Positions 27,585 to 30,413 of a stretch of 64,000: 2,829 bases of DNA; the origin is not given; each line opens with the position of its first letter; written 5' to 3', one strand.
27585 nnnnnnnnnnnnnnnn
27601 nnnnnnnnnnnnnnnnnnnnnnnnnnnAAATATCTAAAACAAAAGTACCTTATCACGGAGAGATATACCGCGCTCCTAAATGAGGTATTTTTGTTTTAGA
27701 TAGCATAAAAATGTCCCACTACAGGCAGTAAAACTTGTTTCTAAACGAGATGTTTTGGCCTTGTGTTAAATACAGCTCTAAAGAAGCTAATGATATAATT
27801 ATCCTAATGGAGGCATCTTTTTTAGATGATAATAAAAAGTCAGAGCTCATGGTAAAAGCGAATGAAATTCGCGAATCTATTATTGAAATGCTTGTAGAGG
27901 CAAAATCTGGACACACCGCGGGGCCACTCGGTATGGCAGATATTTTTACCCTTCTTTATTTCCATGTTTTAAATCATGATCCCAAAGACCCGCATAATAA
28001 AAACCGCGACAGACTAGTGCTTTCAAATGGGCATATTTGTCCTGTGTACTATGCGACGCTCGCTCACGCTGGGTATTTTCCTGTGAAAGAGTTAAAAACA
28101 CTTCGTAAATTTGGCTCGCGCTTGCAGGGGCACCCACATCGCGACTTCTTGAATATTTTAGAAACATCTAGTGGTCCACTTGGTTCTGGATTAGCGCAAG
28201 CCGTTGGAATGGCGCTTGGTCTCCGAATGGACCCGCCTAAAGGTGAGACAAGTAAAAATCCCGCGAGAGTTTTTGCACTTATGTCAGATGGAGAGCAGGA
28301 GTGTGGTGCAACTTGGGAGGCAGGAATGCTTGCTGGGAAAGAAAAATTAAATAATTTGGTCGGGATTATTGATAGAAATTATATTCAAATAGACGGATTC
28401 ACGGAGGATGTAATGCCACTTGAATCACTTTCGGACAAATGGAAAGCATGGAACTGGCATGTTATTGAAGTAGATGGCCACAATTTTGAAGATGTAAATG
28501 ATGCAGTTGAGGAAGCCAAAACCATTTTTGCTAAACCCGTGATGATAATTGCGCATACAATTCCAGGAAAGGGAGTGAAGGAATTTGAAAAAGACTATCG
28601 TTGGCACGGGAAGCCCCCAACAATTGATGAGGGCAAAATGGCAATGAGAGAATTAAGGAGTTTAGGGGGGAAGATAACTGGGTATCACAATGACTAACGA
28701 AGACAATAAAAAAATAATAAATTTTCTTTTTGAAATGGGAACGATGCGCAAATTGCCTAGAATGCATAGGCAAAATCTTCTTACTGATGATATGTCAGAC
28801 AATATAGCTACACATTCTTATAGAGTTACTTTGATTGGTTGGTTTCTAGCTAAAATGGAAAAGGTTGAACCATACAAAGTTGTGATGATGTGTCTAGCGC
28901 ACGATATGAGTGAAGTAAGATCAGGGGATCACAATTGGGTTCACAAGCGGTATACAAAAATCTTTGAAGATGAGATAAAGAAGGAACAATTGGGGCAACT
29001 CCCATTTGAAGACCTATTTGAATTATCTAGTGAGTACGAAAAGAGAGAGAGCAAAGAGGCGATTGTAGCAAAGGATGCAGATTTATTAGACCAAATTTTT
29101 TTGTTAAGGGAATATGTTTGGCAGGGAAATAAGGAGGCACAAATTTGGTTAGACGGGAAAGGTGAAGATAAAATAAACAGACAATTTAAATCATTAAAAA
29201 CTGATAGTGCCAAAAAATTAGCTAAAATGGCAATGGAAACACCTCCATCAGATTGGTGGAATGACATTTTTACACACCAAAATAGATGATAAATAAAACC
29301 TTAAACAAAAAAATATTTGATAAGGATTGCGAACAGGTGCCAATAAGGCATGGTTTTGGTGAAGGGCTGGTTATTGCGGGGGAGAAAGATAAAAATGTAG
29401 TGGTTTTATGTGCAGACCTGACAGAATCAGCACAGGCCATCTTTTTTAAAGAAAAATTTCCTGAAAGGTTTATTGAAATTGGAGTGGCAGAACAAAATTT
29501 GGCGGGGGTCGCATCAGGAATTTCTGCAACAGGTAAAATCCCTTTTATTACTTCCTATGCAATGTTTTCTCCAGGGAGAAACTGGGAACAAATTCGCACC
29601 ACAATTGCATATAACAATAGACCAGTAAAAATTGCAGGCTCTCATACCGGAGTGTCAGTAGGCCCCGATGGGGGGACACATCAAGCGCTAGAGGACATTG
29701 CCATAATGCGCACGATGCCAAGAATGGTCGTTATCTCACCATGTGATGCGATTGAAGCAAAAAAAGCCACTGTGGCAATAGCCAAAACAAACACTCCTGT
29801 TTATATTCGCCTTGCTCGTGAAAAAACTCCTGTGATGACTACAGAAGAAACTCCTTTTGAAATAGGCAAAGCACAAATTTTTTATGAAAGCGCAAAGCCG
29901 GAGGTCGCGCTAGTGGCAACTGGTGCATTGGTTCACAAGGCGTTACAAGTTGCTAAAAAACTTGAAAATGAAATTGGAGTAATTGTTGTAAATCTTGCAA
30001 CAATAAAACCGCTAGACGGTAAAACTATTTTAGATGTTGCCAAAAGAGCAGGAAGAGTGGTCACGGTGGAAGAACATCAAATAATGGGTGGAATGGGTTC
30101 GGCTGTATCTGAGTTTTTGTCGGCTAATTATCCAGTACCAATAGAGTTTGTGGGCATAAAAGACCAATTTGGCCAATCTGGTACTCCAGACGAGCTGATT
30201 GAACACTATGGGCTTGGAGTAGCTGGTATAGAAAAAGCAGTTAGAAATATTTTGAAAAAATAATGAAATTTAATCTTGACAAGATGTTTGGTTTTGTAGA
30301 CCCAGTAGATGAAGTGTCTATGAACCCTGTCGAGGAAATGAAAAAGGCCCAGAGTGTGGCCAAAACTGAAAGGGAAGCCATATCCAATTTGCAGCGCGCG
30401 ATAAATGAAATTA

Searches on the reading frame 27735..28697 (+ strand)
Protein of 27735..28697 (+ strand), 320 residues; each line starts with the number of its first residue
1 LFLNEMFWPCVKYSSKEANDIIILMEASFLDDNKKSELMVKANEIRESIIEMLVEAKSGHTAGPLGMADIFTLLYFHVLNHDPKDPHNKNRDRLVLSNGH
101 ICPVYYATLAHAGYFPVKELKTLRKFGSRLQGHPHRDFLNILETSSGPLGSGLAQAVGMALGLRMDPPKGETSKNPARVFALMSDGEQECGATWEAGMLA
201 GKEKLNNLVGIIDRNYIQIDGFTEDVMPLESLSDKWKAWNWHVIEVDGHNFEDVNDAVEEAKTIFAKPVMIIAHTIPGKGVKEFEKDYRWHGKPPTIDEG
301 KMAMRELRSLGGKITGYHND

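Call 66: search_protein_families(library=pfam, proteins=[window:27735-28697:+], max_evalue=0.001)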
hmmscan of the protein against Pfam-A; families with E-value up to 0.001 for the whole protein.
window:27735-28697:+ (320 aa): 2 families
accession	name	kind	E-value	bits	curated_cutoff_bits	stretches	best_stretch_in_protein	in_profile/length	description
PF00456.26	Transketolase_N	-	2.5e-57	194.8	22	1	42-301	6-269/334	Transketolase, thiamine diphosphate binding domain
PF13292.11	DXP_synthase_N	-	4.6e-09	36.4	21.2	1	32-219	12-175/274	1-deoxy-D-xylulose-5-phosphate synthase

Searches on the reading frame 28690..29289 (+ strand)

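Call 67: search_protein_families(library=pfam, proteins=[window:28690-29289:+], max_evalue=0.001)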
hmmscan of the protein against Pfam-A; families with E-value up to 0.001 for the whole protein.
window:28690-29289:+ (199 aa): 3 families
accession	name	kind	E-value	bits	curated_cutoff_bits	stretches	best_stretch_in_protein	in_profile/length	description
PF13023.12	HD_3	-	2.8e-20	73.3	22.5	1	21-155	3-147/165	HD domain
PF12917.13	YfbR-like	-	3.4e-10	40.4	25.9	1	17-149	4-151/182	5'-deoxynucleotidase YfbR-like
PF01966.28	HD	-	1.2e-06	29.2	22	1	40-134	2-114/116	HD domain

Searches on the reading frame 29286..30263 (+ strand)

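Call 67: search_protein_families(library=pfam, proteins=[window:29286-30263:+], max_evalue=0.001)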
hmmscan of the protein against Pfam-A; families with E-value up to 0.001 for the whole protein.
window:29286-30263:+ (325 aa): 3 families
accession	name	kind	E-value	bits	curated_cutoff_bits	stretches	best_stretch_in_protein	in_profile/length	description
PF02779.29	Transket_pyr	-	9.2e-39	133.3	27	1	18-182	3-173/174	Transketolase, pyrimidine binding domain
PF02780.25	Transketolase_C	-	1.3e-29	103.1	25.9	1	201-315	6-124/124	Transketolase, C-terminal domain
PF22613.1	Transketolase_C_1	-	1.7e-06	28.7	27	1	201-310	7-112/113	Transketolase-like TK C-terminal domain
